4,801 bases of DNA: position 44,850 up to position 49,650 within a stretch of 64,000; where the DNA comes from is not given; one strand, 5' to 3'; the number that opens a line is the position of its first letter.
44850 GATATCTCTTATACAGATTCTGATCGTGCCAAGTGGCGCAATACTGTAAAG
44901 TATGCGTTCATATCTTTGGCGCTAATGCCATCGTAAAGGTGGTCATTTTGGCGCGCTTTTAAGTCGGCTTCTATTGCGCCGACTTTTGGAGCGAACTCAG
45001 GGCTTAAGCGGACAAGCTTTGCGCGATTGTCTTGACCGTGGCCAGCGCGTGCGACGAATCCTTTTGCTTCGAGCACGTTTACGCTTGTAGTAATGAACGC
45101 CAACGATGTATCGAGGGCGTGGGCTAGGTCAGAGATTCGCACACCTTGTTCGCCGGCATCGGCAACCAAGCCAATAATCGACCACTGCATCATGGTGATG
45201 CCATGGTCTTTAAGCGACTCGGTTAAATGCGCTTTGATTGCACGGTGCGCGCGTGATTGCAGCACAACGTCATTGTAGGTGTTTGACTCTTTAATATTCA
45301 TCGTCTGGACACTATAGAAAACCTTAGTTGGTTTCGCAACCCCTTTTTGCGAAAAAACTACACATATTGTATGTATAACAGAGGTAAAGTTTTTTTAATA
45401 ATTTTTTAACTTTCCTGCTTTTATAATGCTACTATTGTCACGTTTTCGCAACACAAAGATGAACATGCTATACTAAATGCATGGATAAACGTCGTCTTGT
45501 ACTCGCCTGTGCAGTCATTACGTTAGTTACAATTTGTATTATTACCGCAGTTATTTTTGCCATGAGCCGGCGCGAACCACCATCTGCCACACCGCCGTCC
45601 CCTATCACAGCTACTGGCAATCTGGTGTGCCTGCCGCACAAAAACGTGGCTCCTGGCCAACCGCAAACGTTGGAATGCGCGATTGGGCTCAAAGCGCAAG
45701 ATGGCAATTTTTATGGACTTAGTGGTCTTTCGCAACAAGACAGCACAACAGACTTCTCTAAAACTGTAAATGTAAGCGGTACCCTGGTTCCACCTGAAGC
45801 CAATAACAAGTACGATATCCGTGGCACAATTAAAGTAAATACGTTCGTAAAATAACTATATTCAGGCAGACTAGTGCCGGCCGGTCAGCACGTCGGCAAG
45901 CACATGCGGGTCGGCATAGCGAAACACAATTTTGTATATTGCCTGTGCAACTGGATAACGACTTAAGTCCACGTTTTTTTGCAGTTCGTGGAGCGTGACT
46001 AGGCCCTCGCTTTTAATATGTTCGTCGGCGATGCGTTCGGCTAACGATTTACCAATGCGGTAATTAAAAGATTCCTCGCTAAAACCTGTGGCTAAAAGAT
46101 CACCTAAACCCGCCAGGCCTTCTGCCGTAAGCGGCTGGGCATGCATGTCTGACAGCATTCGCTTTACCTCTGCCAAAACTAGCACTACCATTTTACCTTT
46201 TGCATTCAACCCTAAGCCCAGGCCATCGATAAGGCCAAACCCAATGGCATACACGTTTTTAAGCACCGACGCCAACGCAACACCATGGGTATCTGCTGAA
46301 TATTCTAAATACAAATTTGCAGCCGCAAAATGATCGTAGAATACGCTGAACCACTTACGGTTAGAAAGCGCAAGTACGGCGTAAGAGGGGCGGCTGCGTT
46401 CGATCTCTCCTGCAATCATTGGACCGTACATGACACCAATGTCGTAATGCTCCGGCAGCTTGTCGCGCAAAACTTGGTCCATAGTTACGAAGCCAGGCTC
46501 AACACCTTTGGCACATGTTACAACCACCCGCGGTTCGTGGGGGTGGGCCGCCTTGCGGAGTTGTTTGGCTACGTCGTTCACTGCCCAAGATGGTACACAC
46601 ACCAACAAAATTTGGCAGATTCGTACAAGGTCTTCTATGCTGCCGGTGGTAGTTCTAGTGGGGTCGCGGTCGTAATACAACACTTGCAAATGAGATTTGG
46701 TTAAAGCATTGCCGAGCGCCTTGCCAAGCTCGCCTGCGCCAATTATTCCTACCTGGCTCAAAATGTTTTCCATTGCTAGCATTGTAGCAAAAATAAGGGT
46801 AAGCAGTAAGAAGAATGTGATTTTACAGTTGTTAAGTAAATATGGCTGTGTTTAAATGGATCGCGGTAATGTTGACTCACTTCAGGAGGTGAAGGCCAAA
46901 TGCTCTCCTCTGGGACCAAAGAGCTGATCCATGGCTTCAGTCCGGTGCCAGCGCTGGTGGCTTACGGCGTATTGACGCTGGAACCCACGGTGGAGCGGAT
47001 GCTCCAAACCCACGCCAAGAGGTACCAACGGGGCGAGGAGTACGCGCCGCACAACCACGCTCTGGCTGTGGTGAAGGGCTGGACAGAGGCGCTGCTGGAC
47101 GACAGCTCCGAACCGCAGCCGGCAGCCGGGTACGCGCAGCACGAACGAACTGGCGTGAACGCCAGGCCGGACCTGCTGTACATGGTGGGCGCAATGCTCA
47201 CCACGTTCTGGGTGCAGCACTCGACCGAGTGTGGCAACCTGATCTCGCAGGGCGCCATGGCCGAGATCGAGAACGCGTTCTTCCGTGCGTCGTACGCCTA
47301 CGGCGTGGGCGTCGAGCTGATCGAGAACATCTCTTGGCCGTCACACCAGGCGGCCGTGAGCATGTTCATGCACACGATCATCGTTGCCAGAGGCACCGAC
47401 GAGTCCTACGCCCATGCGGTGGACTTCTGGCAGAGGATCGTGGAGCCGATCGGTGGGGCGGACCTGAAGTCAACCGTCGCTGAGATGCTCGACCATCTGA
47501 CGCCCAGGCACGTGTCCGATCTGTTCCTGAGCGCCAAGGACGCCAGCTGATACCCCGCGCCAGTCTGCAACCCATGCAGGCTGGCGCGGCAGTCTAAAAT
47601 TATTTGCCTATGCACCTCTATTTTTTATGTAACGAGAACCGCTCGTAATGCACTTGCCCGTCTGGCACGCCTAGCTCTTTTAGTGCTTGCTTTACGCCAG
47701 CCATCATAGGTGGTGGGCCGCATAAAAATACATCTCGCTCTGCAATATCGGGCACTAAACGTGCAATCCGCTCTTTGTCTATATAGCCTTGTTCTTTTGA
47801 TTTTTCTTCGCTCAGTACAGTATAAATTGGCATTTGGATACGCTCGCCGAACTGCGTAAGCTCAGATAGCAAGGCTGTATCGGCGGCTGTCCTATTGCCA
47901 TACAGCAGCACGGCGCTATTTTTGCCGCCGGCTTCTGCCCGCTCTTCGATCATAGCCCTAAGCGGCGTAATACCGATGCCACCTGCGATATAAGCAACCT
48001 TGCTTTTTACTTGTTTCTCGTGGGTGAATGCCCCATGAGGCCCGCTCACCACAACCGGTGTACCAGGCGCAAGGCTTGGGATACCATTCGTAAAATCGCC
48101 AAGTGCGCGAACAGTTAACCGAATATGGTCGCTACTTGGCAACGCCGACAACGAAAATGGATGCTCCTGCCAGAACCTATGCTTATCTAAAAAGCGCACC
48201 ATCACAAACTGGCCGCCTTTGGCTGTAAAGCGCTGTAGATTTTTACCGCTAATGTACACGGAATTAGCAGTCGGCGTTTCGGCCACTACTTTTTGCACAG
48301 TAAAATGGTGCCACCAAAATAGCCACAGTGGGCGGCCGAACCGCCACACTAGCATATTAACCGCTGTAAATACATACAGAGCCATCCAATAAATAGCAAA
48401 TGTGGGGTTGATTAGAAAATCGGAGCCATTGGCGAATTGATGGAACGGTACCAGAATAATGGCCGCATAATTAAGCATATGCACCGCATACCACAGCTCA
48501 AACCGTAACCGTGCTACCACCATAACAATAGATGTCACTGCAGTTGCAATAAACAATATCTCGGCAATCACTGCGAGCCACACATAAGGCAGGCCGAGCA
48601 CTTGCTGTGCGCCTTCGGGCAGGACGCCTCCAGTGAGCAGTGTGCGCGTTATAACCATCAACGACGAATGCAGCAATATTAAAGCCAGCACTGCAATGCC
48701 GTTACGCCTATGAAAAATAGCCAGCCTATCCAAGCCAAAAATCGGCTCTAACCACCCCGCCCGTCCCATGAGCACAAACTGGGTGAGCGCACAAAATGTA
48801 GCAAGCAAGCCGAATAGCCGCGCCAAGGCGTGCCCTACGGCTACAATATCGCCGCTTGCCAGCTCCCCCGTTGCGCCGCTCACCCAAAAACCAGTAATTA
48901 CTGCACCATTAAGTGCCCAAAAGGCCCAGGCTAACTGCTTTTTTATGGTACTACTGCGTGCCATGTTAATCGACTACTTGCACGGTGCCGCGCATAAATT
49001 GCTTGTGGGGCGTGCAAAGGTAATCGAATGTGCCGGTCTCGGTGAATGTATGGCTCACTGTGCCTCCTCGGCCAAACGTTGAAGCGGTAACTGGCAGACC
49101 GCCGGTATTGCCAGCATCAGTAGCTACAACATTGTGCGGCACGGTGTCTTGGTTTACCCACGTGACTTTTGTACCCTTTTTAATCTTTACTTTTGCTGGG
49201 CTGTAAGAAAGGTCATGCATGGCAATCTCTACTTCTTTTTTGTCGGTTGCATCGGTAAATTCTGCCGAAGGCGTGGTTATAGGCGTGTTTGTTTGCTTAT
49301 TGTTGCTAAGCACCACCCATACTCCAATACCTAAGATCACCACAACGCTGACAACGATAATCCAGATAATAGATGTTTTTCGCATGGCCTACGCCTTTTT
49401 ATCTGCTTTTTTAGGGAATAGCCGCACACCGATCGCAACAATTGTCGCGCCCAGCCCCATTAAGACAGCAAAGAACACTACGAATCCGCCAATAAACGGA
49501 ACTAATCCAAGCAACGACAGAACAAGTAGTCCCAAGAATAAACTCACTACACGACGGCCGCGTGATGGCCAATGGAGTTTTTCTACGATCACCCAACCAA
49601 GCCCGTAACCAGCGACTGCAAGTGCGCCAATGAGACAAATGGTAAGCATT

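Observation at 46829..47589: Cassette 4: the most strongly GC3-skewed orphan (216 aa) between gpsA and the NOX-like oxidoreductase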

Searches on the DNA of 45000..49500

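Call 91: search_rna_families(source=window, start=45000, end=49500, threshold=evalue, max_evalue=1)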
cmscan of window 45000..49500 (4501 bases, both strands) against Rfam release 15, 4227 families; matches with E-value up to 1: 2.
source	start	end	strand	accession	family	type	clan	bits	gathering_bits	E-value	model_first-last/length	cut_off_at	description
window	47097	47183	-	RF02228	sX9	Gene; sRNA;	-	25.8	44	0.1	1-76/76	no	Xanthomonas sRNA sX9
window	48717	48826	-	RF01946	KCNQ1OT1_1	Gene; lncRNA;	-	11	70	0.76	1-464/464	no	KCNQ1 overlapping transcript 1 conserved region 1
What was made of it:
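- Tried and rejected: Rfam: only sub-threshold chance hits (call 91).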
